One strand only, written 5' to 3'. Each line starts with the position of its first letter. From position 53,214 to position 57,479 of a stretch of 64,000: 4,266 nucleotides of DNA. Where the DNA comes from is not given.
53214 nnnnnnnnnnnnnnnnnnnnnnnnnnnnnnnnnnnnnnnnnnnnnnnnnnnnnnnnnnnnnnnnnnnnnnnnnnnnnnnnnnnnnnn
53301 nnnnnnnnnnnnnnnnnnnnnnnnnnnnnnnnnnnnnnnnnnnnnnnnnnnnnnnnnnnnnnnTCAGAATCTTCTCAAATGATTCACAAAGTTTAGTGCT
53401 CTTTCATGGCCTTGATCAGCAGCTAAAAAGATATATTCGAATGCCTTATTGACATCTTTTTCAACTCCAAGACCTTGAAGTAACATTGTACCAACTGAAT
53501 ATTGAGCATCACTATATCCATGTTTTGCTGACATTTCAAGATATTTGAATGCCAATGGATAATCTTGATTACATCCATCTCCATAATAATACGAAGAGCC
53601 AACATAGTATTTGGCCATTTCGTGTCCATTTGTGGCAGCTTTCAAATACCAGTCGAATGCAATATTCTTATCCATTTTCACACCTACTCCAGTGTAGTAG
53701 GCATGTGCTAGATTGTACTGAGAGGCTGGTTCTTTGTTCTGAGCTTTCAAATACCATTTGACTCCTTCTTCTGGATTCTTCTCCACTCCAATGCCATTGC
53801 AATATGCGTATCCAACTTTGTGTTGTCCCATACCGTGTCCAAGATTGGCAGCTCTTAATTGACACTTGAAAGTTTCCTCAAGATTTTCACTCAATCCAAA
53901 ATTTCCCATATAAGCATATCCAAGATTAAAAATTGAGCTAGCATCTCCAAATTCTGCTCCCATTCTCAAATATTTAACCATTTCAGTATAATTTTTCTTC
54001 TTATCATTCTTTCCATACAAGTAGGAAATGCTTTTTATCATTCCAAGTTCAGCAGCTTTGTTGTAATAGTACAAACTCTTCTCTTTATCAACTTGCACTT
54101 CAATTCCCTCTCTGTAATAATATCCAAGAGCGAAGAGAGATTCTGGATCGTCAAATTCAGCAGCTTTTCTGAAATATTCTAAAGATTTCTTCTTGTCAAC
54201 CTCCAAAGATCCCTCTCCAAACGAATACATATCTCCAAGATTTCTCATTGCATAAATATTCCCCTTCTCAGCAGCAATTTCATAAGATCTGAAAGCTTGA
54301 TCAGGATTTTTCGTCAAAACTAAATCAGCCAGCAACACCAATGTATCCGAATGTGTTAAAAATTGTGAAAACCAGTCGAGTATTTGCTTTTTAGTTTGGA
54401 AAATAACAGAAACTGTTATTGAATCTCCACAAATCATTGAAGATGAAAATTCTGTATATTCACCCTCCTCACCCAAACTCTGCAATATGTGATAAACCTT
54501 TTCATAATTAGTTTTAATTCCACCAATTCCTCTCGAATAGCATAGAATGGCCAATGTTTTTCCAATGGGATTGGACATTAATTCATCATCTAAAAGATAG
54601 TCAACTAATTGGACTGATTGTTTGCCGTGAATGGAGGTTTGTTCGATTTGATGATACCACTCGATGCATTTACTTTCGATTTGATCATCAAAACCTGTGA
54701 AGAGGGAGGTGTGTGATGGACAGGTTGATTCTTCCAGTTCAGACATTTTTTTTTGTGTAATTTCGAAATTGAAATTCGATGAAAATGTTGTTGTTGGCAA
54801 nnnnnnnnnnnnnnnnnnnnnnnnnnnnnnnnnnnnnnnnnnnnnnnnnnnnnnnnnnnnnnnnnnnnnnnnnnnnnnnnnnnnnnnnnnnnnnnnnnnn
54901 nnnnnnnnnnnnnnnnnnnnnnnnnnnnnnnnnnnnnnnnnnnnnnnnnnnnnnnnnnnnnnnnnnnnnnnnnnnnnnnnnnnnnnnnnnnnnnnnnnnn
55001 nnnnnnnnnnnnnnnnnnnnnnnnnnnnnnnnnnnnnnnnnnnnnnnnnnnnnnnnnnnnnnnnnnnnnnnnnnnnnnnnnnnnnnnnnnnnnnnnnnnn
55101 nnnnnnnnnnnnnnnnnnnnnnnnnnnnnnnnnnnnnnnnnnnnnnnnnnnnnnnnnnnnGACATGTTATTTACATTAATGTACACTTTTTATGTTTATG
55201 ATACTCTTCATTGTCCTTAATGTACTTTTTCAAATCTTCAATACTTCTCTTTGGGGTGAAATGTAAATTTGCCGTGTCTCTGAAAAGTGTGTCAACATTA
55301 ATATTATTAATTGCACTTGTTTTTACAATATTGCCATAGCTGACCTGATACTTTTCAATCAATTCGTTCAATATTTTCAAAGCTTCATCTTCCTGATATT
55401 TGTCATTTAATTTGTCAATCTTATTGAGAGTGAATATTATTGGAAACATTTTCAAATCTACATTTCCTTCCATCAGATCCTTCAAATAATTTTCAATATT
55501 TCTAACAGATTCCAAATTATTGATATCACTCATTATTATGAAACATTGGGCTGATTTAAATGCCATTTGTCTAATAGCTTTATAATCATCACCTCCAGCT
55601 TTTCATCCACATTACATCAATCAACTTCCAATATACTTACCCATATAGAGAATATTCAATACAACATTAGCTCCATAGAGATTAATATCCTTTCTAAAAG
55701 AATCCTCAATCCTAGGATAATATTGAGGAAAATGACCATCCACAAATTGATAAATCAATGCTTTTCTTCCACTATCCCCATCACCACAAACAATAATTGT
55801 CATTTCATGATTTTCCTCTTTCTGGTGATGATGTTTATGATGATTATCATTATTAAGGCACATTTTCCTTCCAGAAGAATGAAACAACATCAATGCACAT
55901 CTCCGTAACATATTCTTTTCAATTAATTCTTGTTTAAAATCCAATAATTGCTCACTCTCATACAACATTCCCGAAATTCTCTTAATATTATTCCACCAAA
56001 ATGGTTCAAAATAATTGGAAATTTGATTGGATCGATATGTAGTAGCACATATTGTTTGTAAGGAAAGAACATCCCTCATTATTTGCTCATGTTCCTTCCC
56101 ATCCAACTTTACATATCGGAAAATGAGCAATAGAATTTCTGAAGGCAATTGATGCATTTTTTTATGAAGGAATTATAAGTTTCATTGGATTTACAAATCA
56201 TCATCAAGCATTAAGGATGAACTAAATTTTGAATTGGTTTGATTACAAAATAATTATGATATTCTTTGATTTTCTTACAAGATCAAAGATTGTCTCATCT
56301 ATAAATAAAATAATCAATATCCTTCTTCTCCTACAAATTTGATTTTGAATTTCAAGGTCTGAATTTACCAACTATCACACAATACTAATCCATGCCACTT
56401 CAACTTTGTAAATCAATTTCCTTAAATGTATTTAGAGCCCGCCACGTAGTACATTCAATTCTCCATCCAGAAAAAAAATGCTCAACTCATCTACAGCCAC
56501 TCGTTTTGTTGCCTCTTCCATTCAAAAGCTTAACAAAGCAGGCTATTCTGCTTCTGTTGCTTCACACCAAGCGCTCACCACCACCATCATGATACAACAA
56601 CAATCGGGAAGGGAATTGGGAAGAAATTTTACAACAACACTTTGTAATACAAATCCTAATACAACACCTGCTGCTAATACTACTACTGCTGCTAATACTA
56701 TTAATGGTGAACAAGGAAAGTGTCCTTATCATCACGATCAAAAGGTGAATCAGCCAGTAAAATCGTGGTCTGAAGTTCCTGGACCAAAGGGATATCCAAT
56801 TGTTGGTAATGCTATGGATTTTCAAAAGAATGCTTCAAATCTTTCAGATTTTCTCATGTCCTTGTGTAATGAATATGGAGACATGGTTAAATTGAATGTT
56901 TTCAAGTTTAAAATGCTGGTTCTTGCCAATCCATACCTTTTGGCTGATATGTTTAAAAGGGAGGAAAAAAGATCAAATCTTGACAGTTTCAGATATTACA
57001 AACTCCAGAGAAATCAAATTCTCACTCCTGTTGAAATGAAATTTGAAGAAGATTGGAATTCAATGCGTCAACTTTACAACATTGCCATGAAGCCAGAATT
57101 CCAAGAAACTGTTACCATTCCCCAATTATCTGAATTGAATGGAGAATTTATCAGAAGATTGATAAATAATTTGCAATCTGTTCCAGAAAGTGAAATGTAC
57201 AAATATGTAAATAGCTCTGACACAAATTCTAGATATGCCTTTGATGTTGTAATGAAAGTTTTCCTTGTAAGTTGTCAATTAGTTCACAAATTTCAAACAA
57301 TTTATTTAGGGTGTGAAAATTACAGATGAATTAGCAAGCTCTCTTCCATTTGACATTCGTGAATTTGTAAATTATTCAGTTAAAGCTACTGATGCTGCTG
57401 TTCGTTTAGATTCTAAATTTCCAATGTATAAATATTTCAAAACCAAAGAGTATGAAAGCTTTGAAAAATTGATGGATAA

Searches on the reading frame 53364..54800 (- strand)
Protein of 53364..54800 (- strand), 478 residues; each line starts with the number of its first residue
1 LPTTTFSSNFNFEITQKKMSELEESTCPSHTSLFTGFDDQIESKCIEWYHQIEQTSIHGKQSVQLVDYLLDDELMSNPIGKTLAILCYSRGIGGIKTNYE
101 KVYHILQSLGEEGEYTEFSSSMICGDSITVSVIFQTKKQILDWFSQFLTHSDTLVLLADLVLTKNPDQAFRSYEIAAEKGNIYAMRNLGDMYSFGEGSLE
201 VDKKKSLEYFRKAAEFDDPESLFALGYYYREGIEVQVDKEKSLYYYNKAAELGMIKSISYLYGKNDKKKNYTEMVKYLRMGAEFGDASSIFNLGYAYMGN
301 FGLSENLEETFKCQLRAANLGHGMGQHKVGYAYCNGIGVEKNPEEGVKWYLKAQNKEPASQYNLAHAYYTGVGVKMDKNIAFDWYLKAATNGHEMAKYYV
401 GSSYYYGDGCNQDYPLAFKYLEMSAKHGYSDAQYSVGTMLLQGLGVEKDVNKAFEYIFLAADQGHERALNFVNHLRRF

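Call 69: search_protein_families(library=pfam, proteins=[window:53364-54800:-], max_evalue=0.001)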
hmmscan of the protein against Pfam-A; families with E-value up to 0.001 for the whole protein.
window:53364-54800:- (478 aa): 1 family
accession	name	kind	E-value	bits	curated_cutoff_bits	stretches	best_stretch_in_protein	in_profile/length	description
PF08238.18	Sel1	-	4e-59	195.4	30.7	6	358-393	1-36/36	Sel1 repeat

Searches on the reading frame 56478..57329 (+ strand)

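Call 69: search_protein_families(library=pfam, proteins=[window:56478-57329:+], max_evalue=0.001)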
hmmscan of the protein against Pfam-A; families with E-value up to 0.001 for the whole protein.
window:56478-57329:+ (283 aa): 1 family
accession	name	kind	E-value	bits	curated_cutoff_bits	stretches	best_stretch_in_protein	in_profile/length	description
PF00067.27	p450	-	8.8e-10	38.4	22.8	1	101-265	2-160/462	Cytochrome P450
